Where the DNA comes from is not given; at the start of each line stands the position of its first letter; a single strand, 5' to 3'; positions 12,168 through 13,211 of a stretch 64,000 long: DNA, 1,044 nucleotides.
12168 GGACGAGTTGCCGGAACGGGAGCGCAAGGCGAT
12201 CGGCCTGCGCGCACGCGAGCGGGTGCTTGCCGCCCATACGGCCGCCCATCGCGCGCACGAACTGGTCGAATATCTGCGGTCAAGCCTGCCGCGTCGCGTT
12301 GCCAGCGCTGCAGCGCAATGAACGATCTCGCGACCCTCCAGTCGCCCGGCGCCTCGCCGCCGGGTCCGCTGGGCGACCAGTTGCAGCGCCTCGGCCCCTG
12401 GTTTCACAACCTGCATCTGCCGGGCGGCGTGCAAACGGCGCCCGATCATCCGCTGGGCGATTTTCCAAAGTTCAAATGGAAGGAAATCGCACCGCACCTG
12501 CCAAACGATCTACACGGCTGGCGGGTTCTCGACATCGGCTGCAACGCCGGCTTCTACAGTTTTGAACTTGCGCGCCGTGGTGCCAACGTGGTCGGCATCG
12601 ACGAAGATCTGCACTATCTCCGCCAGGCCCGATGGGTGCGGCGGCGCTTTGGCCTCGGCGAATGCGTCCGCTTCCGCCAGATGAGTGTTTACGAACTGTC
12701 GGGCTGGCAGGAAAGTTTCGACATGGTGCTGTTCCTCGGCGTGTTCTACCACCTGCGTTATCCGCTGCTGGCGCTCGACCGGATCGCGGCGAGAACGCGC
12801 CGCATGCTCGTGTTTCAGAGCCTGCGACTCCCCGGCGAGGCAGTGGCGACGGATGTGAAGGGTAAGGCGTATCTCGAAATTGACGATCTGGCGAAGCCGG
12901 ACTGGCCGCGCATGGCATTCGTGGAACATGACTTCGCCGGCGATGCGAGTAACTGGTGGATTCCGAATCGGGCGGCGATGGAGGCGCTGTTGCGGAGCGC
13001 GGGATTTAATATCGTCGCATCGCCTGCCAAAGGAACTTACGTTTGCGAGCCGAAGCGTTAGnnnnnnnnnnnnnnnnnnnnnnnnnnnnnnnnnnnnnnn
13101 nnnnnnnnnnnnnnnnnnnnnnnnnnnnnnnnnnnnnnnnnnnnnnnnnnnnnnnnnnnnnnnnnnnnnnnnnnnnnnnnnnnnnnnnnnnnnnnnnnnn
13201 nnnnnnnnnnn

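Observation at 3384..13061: Compact translationally coupled operon: UXS-like + epimerases + GT4 + three CgeB-like paralogs + CmoB/DUF1698-like methyltransferase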

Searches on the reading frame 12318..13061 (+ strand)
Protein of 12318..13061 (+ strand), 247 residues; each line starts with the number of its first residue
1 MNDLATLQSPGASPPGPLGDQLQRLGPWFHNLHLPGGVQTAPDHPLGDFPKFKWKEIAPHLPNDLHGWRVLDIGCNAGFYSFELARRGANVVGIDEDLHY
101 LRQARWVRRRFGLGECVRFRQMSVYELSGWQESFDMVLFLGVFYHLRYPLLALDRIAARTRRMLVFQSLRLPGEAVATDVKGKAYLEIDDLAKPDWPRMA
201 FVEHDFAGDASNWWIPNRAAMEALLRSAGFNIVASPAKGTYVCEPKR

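Call 5: search_protein_families(library=pfam, proteins=[window:12318-13061:+], max_evalue=0.01)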
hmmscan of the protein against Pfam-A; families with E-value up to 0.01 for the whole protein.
window:12318-13061:+ (247 aa): 8 families
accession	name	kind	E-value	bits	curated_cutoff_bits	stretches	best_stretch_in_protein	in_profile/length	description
PF08003.17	Methyltransf_9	-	6.5e-19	68.5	23.8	1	51-187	101-238/315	Protein of unknown function (DUF1698)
PF13649.12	Methyltransf_25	-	3.1e-12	47.5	27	1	70-159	1-88/97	Methyltransferase domain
PF13847.12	Methyltransf_31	-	1.7e-11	44.4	27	1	68-164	5-96/145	Methyltransferase domain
PF08241.18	Methyltransf_11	-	2.7e-11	44.4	21.2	1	71-157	1-84/95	Methyltransferase domain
PF08242.18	Methyltransf_12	-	3.5e-09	37.7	30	1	71-159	1-91/98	Methyltransferase domain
PF13489.12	Methyltransf_23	-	4.5e-09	36.7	27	1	62-234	18-163/164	Methyltransferase domain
PF05175.20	MTS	-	0.00078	19.6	23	1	58-138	24-103/170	Methyltransferase small domain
PF02353.26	CMAS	-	0.003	17.3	27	1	66-147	62-141/273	Mycolic acid cyclopropane synthetase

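Call 6: search_protein_families(library=ncbifam, proteins=[window:12318-13061:+], max_evalue=0.01)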
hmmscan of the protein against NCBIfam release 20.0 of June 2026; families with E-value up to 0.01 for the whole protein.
window:12318-13061:+ (247 aa): 18 families
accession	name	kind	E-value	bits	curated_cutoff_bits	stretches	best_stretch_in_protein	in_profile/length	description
TIGR04290.1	meth_Rta_06860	hypoth_equivalog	1.7e-98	328.5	300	1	19-243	3-226/226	TIGR04290 family methyltransferase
NF011650.0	PRK15068.1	equivalog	6.7e-21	74.5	209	1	51-185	108-244/324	tRNA 5-methoxyuridine(34)/uridine 5-oxyacetic acid(34) synthase CmoB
TIGR00452.1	TIGR00452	equivalog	5.2e-20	71.5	275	1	51-182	103-235/316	tRNA 5-methoxyuridine(34)/uridine 5-oxyacetic acid(34) synthase CmoB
NF043040.1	corrin_prot_MT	hypoth_equivalog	2.2e-13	50.1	180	1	56-146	33-123/216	corrinoid protein-associated methyltransferase CpaM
TIGR01983.1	UbiG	equivalog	1.3e-12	47.6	102.95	1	63-159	46-142/228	bifunctional 2-polyprenyl-6-hydroxyphenol methylase/3-demethylubiquinol 3-O-methyltransferase UbiG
TIGR02021.1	BchM-ChlM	equivalog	1.9e-11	43.8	158.9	1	60-166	47-153/218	magnesium protoporphyrin IX methyltransferase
TIGR04345.1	ovoA_Cterm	equivalog_domain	1.4e-09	37.9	170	1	67-105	42-80/242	putative 4-mercaptohistidine N1-methyltransferase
NF045667.1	MTase_DVU1556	equivalog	3.2e-06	26.8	155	1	66-156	22-107/213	DVU_1556 family methyltransferase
NF047649.1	MTase_UXPK_star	exception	3.2e-05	23.1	460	1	67-144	78-157/283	methyltransferase/UXPK-star double selenoprotein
NF041537.1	ArsM_AhpD_UU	exception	0.00012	21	510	1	66-144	76-156/345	arsenite methyltransferase/AhpD domain selenoprotein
NF008264.0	PRK11036.1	equivalog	0.00015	21.3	366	1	67-157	45-136/261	tRNA uridine 5-oxyacetic acid(34) methyltransferase CmoM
NF004851.0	PRK06202.1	equivalog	0.00026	20.5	243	1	58-171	53-169/237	hypothetical protein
TIGR04543.1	ketoArg_3Met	equivalog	0.0016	17.5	425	1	69-136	152-221/336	2-ketoarginine methyltransferase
NF041536.1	ArsM_DUF2284_UU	exception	0.0022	16.4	575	1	66-143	76-155/459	arsenite methyltransferase/DUF2284 domain selenoprotein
TIGR02469.1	CbiT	equivalog_domain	0.0026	18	78.3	1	68-137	21-92/124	precorrin-6Y C5,15-methyltransferase (decarboxylating) subunit CbiT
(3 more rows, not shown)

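Call 10: find_homologous_proteins(query=window:12318-13061:+, max_evalue=1e-10)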
Query window:12318-13061:+ (247 aa): 8000 proteins with E <= 1e-10 among 8000 candidates; the best 120 are listed.
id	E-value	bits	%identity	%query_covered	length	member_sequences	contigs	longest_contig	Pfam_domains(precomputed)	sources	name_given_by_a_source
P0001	1.4e-170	584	100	100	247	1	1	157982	PF13847.13,PF13489.13,PF08003.18,PF13649.13,PF08241.19,PF08242.19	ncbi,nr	ncbi:MAG TPA: TIGR04290 family methyltransferase [Gammaproteobacteria bacterium]|nr:TIGR04290 family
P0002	2.6e-134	465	81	100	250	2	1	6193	PF13847.13,PF13489.13,PF08003.18,PF13649.13,PF08241.19,PF08242.19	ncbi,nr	ncbi:MAG TPA: TIGR04290 family methyltransferase [Gammaproteobacteria bacterium]|nr:TIGR04290 family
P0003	1.3e-131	456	80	99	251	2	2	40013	PF13847.13,PF13489.13,PF08003.18,PF13649.13,PF08241.19,PF08242.19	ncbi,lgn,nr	ncbi:MAG TPA: TIGR04290 family methyltransferase [Gammaproteobacteria bacterium]|nr:TIGR04290 family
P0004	4.2e-130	451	78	98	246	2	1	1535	PF13847.13,PF13489.13,PF08003.18,PF13649.13,PF08241.19,PF08242.19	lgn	-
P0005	3.2e-122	425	76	98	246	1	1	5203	PF13847.13,PF13489.13,PF08003.18,PF13649.13,PF08241.19,PF08242.19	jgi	jgi:tRNA (mo5U34)-methyltransferase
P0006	9.1e-119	414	74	98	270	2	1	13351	PF13847.13,PF13489.13,PF08003.18,PF13649.13,PF08241.19,PF08242.19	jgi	jgi:tRNA (mo5U34)-methyltransferase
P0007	2.3e-106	373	64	100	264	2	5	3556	PF13847.13,PF13489.13,PF08003.18,PF13649.13,PF08241.19,PF08242.19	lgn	-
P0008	8.0e-104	365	64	99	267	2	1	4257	PF13847.13,PF13489.13,PF08003.18,PF13649.13,PF08241.19,PF08242.19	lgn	-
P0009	4.6e-102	359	64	99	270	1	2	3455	PF13847.13,PF13489.13,PF08003.18,PF13649.13,PF08241.19,PF08242.19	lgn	-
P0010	2.5e-100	353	63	95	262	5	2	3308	PF13847.13,PF13489.13,PF08003.18,PF13649.13,PF08241.19,PF08242.19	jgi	jgi:tRNA (mo5U34)-methyltransferase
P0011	2.9e-100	353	62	100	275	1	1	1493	PF13847.13,PF13489.13,PF08003.18,PF13649.13,PF08241.19,PF08242.19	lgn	-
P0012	2.9e-100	353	63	99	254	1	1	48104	PF08003.18,PF13649.13,PF08241.19,PF08242.19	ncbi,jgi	jgi:tRNA (mo5U34)-methyltransferase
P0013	1.6e-99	351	60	100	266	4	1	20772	PF13847.13,PF13489.13,PF08003.18,PF13649.13,PF08241.19,PF08242.19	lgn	-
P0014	7.9e-99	349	61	97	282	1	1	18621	PF13847.13,PF13489.13,PF08003.18,PF13649.13,PF08241.19,PF08242.19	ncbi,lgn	ncbi:MAG: TIGR04290 family methyltransferase [Persicimonas sp.]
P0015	1.1e-98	348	61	93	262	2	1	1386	PF13847.13,PF13489.13,PF08003.18,PF05175.21,PF13649.13,PF08241.19,PF08242.19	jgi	jgi:tRNA (mo5U34)-methyltransferase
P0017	2.4e-98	347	61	99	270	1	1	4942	PF13847.13,PF13489.13,PF08003.18,PF13649.13,PF08241.19,PF08242.19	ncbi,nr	ncbi:MAG TPA: TIGR04290 family methyltransferase [Longimicrobiales bacterium]|nr:TIGR04290 family me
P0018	2.5e-98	347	64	94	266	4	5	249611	PF13847.13,PF13489.13,PF08003.18,PF13649.13,PF08241.19,PF08242.19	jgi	jgi:tRNA (mo5U34)-methyltransferase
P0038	6.5e-97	342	61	100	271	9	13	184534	PF13847.13,PF13489.13,PF08003.18,PF13649.13,PF08241.19,PF08242.19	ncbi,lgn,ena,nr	ncbi:MAG: TIGR04290 family methyltransferase [Pseudomonadota bacterium]|nr:TIGR04290 family methyltr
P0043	9.2e-97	342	59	98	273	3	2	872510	PF13847.13,PF13489.13,PF08003.18,PF13649.13,PF08241.19,PF08242.19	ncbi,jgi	jgi:tRNA (mo5U34)-methyltransferase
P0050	1.7e-96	341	63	91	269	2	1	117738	PF13847.13,PF13489.13,PF08003.18,PF13649.13,PF08241.19,PF08242.19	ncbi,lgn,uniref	ncbi:TIGR04290 family methyltransferase [Ramlibacter sp.]|uniref:TIGR04290 family methyltransferase 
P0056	3.0e-96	340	58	97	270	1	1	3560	PF13847.13,PF13489.13,PF08003.18,PF13649.13,PF08241.19,PF08242.19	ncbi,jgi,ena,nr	ncbi:MAG TPA: TIGR04290 family methyltransferase [Armatimonadota bacterium]|nr:TIGR04290 family meth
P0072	8.4e-96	339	62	94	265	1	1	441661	PF13847.13,PF13489.13,PF08003.18,PF13649.13,PF08241.19,PF08242.19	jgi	jgi:tRNA (mo5U34)-methyltransferase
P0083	1.8e-95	337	61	96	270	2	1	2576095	PF13847.13,PF13489.13,PF08003.18,PF13649.13,PF08241.19,PF08242.19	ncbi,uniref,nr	ncbi:TIGR04290 family methyltransferase [Ramlibacter henchirensis]|uniref:TIGR04290 family methyltra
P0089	3.0e-95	337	63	91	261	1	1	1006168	PF13847.13,PF13489.13,PF08003.18,PF13649.13,PF08241.19,PF08242.19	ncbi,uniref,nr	ncbi:TIGR04290 family methyltransferase [Ramlibacter rhizophilus]|uniref:TIGR04290 family methyltran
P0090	3.0e-95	337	60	91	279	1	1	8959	PF13847.13,PF13489.13,PF08003.18,PF13649.13,PF08241.19,PF08242.19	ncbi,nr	ncbi:MAG TPA: TIGR04290 family methyltransferase [Gemmatimonadaceae bacterium]|nr:TIGR04290 family m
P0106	7.7e-95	335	60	92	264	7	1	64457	PF13847.13,PF13489.13,PF08003.18,PF13649.13,PF08241.19,PF08242.19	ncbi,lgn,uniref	ncbi:MAG: TIGR04290 family methyltransferase [Coleofasciculus sp. G1-WW12-02]|uniref:TIGR04290 famil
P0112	1.1e-94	335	62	91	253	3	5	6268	PF13847.13,PF13489.13,PF08003.18,PF13649.13,PF08241.19,PF08242.19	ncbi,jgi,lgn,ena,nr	ncbi:MAG: TIGR04290 family methyltransferase [Acidobacteria bacterium]|nr:MAG: TIGR04290 family meth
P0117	1.3e-94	335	63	92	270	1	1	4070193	PF13847.13,PF13489.13,PF08003.18,PF13649.13,PF08241.19,PF08242.19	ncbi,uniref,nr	ncbi:TIGR04290 family methyltransferase [Ramlibacter tataouinensis]|uniref:3-demethylubiquinone-9 3-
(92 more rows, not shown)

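Call 12: find_encoding_contigs(protein=P0117, flank=10000, max_places=2)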
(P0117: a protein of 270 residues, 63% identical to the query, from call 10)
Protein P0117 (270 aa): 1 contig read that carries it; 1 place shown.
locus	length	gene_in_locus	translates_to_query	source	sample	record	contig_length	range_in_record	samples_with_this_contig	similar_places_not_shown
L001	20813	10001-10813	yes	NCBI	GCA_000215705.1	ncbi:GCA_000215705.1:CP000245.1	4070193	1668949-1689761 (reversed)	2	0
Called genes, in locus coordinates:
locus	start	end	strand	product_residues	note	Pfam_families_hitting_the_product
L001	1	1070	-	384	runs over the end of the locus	PF01658:Inos-1-P_synth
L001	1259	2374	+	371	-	PF01073:3Beta_HSD, PF01370:Epimerase, PF02719:Polysacc_synt_2, PF05368:NmrA, PF08659:KR, PF13460:NAD_binding_10, PF16363:GDP_Man_Dehyd, PF01370:Epimerase, +3 more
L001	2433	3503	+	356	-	PF00106:adh_short (faint), PF01073:3Beta_HSD, PF01370:Epimerase, PF02719:Polysacc_synt_2, PF04321:RmlD_sub_bind, PF07993:NAD_binding_4, PF08659:KR, PF16363:GDP_Man_Dehyd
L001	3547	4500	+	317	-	PF08240:ADH_N, PF00107:ADH_zinc_N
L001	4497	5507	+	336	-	PF01408:GFO_IDH_MocA, PF03447:NAD_binding_3 (weak), PF02894:GFO_IDH_MocA_C, PF22725:GFO_IDH_MocA_C3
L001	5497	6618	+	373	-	PF13439:Glyco_transf_4, PF13579:Glyco_trans_4_4, PF00534:Glycos_transf_1, PF13692:Glyco_trans_1_4, PF13524:Glyco_trans_1_2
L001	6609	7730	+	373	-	PF13524:Glyco_trans_1_2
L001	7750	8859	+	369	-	PF13524:Glyco_trans_1_2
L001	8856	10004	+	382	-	PF13524:Glyco_trans_1_2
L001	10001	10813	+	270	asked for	PF08003:Methyltransf_9, PF13489:Methyltransf_23, PF08241:Methyltransf_11, PF08242:Methyltransf_12, PF13649:Methyltransf_25, PF13847:Methyltransf_31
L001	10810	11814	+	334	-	PF00293:NUDIX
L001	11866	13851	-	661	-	PF16177:ACAS_N, PF00501:AMP-binding, PF13193:AMP-binding_C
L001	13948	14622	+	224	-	PF03350:UPF0114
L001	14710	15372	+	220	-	PF00392:GntR, PF07729:FCD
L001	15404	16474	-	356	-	PF00180:Iso_dh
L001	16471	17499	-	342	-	PF04166:PdxA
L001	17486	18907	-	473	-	PF03972:MmgE_PrpD_N, PF19305:MmgE_PrpD_C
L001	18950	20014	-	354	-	PF00005:ABC_tran, PF08402:TOBE_2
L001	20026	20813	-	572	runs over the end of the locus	PF00528:BPD_transp_1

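Call 13: find_related_loci(query=A1, collection=genome_contigs, flank=10000)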
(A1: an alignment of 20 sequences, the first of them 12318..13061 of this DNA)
Query A1 (247 aa) in genome_contigs; peptide patterns used: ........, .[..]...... (x = any residue, [..] = any of these).
600 stretches matched a pattern (row limit reached: there are more); 589 encode a relative of the query (tblastn E <= 1e-3); the best 80 are kept; 80 distinct loci.
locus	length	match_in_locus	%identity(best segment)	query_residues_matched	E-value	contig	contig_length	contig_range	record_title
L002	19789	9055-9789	79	2-247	1e-132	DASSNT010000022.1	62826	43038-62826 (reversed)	MAG TPA_asm: Gammaproteobacteria bacterium isolate SMAG_U1233 k141_393376, whole genome shotgun sequence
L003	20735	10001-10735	80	1-245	3e-131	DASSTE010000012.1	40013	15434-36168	MAG TPA_asm: Gammaproteobacteria bacterium isolate SMAG_U533 k141_1529910, whole genome shotgun sequence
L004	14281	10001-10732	64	1-244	8e-105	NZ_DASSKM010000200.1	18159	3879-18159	MAG: Salinisphaera sp. isolate SMAG_U1141 k141_1525096, whole genome shotgun sequence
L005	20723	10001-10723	58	6-246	1e-96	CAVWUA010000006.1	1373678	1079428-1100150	MAG: uncultured Planctomycetota bacterium isolate MFD01721.bin.2.133 genome assembly, contig: contig_12042, whole genome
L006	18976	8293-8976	60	18-245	8e-97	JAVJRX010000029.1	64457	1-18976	MAG: Coleofasciculus sp. G1-WW12-02 k141_85823, whole genome shotgun sequence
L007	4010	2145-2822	61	21-245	3e-94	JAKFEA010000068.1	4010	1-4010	MAG: Acidovorax sp. isolate LC061 contig-124_17997, whole genome shotgun sequence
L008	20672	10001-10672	60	22-245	3e-93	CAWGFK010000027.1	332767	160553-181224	MAG: uncultured cyanobacterium isolate MFD01721.bin.1.50 genome assembly, contig: contig_28961, whole genome shotgun seq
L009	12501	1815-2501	59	17-245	1e-92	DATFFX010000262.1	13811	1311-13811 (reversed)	MAG TPA_asm: Gemmatimonadales bacterium isolate SMAG_U8647 k141_2106780, whole genome shotgun sequence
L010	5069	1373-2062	60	18-246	9e-93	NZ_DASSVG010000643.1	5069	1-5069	MAG: Ramlibacter sp. isolate SMAG_U589 k141_309250, whole genome shotgun sequence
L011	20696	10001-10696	60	20-246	1e-92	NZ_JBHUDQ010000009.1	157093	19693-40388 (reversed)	Ramlibacter ginsenosidimutans strain KCTC 22276 spades_K_25_97_9, whole genome shotgun sequence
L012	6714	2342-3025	59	18-245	3e-92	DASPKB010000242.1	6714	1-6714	MAG TPA_asm: Gemmatimonadales bacterium isolate SMAG_U12025 k141_819911, whole genome shotgun sequence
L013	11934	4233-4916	60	18-245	3e-92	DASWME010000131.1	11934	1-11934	MAG TPA_asm: Thermoanaerobaculia bacterium isolate SMAG_U3379 k141_219303, whole genome shotgun sequence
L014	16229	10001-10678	57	18-243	8e-92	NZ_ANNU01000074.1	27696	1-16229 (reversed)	Nafulsella turpanensis ZLM-10 contig0074, whole genome shotgun sequence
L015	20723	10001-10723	57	7-246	8e-92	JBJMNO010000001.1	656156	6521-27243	MAG: Gemmatimonadaceae bacterium isolate H3_16_all_fractions_metab_conc_60_63_0 k255_300017, whole genome shotgun sequen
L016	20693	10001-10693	55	15-245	3e-91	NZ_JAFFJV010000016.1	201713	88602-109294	Rufibacter psychrotolerans strain SYSU D00308 Scaffold9_1, whole genome shotgun sequence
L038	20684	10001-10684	57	18-245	1e-88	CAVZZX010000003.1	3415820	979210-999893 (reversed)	MAG: uncultured Gammaproteobacteria bacterium isolate MFD01721.bin.1.315 genome assembly, contig: contig_3809, whole gen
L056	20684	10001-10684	57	18-245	5e-87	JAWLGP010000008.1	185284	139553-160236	MAG: Gammaproteobacteria bacterium isolate 30dZY2.bin.113 NODE_172_length_185284_cov_17.974528, whole genome shotgun seq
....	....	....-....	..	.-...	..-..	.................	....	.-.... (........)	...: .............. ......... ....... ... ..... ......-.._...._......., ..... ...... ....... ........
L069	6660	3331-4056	52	3-245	2e-85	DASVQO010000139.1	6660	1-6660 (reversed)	MAG TPA_asm: Chloroflexia bacterium isolate SMAG_U3210 k141_489757, whole genome shotgun sequence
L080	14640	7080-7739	59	25-245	6e-85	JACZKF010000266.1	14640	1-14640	MAG: Desulfuromonadales bacterium isolate MAG38 geobacteraceae_2_contig_643857, whole genome shotgun sequence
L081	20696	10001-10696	58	6-235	6e-85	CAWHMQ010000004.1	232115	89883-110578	MAG: uncultured Solirubrobacteraceae bacterium isolate MFD09603.bin.1.14 genome assembly, contig: contig_28527, whole ge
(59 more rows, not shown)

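Call 21: search_solved_structures(query=window:12318-13061:+, max_evalue=0.001)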
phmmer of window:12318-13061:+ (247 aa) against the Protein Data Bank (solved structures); distinct sequences matched with E-value up to 0.001: 26.
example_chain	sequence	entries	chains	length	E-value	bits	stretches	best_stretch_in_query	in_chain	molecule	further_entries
4p7c_A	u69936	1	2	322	1.8e-13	53.8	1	51-175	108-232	tRNA (mo5U34)-methyltransferase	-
4qnu_A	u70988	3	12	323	2.3e-13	53.5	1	51-188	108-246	tRNA (mo5U34)-methyltransferase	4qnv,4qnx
7ct8_A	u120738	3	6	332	3.8e-11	46.2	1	51-187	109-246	tRNA U34 carboxymethyltransferase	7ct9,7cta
8zc8_A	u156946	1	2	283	1.1e-07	34.8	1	7-148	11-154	MitM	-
21zq_A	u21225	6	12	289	1.2e-07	34.8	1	7-148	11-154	MitM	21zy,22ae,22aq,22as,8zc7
4azw_A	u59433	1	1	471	2.3e-06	30.5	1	69-160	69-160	WBDD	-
4uw0_A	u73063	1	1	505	2.5e-06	30.4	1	69-160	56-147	WBDD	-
4ax8_A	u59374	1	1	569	2.8e-06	30.2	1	69-160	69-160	WBDD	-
4azs_A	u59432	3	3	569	2.8e-06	30.2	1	69-160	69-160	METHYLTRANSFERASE WBDD | WBDD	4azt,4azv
5je3_A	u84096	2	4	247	3.3e-05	26.7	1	60-127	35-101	Methyl transferase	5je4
5jdz_A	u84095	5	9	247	3.3e-05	26.7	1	60-127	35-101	Methyl transferase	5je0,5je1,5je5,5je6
5jdy_A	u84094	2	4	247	3.3e-05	26.7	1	60-127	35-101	Methyl transferase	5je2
7ux6_A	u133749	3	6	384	3.7e-05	26.6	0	69-153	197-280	MfnG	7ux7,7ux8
1ve3_A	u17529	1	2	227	4.2e-05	26.4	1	68-164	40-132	hypothetical protein PH0226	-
3sm3_A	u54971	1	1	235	5.9e-05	25.9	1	68-139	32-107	SAM-dependent methyltransferases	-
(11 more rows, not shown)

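Call 22: find_encoding_contigs(protein=P0043, flank=10000, max_places=1)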
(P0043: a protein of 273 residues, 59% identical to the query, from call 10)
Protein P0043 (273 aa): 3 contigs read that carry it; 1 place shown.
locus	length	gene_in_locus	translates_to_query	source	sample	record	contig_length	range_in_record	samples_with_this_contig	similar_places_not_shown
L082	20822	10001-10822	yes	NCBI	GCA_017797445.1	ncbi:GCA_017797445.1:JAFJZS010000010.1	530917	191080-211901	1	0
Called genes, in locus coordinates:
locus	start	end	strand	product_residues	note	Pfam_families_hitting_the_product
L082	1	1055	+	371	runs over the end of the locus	PF01073:3Beta_HSD, PF01370:Epimerase, PF02719:Polysacc_synt_2, PF05368:NmrA, PF07993:NAD_binding_4, PF13460:NAD_binding_10, PF16363:GDP_Man_Dehyd, PF01370:Epimerase, +3 more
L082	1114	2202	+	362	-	PF00106:adh_short (weak), PF01073:3Beta_HSD, PF01370:Epimerase, PF02719:Polysacc_synt_2, PF04321:RmlD_sub_bind, PF07993:NAD_binding_4, PF08659:KR (weak), PF16363:GDP_Man_Dehyd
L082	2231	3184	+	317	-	PF08240:ADH_N, PF00107:ADH_zinc_N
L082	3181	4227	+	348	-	PF01408:GFO_IDH_MocA, PF03447:NAD_binding_3 (weak), PF22725:GFO_IDH_MocA_C3, PF02894:GFO_IDH_MocA_C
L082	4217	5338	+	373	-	PF13439:Glyco_transf_4, PF13579:Glyco_trans_4_4, PF00534:Glycos_transf_1, PF13692:Glyco_trans_1_4, PF13524:Glyco_trans_1_2 (weak)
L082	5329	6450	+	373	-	PF13524:Glyco_trans_1_2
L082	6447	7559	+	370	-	PF13524:Glyco_trans_1_2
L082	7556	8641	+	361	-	PF13524:Glyco_trans_1_2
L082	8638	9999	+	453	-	PF03721:UDPG_MGDP_dh_N, PF00984:UDPG_MGDP_dh, PF03720:UDPG_MGDP_dh_C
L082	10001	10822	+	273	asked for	PF08003:Methyltransf_9, PF13489:Methyltransf_23, PF13847:Methyltransf_31, PF08241:Methyltransf_11, PF08242:Methyltransf_12, PF13649:Methyltransf_25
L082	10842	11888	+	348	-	PF00293:NUDIX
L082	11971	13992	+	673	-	-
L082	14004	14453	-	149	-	-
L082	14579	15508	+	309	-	PF00126:HTH_1, PF03466:LysR_substrate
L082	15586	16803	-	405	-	PF07690:MFS_1, PF12832:MFS_1_like (weak), PF06779:MFS_4, PF07690:MFS_1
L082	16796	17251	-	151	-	PF12802:MarR_2, PF01047:MarR (weak)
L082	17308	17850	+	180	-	PF13622:4HBT_3 (weak), PF03061:4HBT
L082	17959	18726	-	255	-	PF13472:Lipase_GDSL_2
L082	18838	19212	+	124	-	PF00903:Glyoxalase, PF13669:Glyoxalase_4, PF18029:Glyoxalase_6 (weak), PF21701:GLOD4_C (weak)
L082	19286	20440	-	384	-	PF00724:Oxidored_FMN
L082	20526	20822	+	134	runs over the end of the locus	PF01638:HxlR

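Call 23: find_encoding_contigs(protein=P0072, flank=10000, max_places=1)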
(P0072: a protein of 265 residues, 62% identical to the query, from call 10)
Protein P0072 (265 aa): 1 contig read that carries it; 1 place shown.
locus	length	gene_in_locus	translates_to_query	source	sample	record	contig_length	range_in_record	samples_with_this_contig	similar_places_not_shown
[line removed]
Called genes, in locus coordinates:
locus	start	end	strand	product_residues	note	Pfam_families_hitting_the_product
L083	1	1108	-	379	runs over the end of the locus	PF01658:Inos-1-P_synth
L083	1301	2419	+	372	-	PF01073:3Beta_HSD, PF01370:Epimerase, PF02719:Polysacc_synt_2, PF07993:NAD_binding_4, PF13460:NAD_binding_10, PF16363:GDP_Man_Dehyd, PF01370:Epimerase, PF16363:GDP_Man_Dehyd, +2 more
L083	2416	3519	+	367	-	PF01073:3Beta_HSD, PF01370:Epimerase, PF02719:Polysacc_synt_2, PF04321:RmlD_sub_bind, PF16363:GDP_Man_Dehyd, PF07993:NAD_binding_4, PF16363:GDP_Man_Dehyd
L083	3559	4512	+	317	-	PF08240:ADH_N, PF00107:ADH_zinc_N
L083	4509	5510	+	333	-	PF01408:GFO_IDH_MocA, PF03447:NAD_binding_3, PF22725:GFO_IDH_MocA_C3, PF02894:GFO_IDH_MocA_C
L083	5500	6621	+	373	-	PF13439:Glyco_transf_4, PF13579:Glyco_trans_4_4, PF00534:Glycos_transf_1, PF13692:Glyco_trans_1_4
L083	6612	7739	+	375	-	PF13524:Glyco_trans_1_2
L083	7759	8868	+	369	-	PF13524:Glyco_trans_1_2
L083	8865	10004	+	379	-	PF13524:Glyco_trans_1_2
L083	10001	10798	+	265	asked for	PF13489:Methyltransf_23, PF08003:Methyltransf_9, PF13847:Methyltransf_31, PF08241:Methyltransf_11, PF08242:Methyltransf_12, PF13649:Methyltransf_25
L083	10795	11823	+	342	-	PF00293:NUDIX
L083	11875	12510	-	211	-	PF02353:CMAS (weak), PF01170:UPF0020 (faint), PF06325:PrmA, PF13847:Methyltransf_31, PF08241:Methyltransf_11 (weak), PF08242:Methyltransf_12 (weak), PF13649:Methyltransf_25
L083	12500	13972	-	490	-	PF00324:AA_permease, PF13520:AA_permease_2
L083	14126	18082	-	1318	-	PF00270:DEAD, PF00271:Helicase_C, PF04408:WHD_HA2 (weak), PF21010:HA2_C, PF07717:OB_NTP_bind, PF11898:DUF3418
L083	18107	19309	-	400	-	PF00990:GGDEF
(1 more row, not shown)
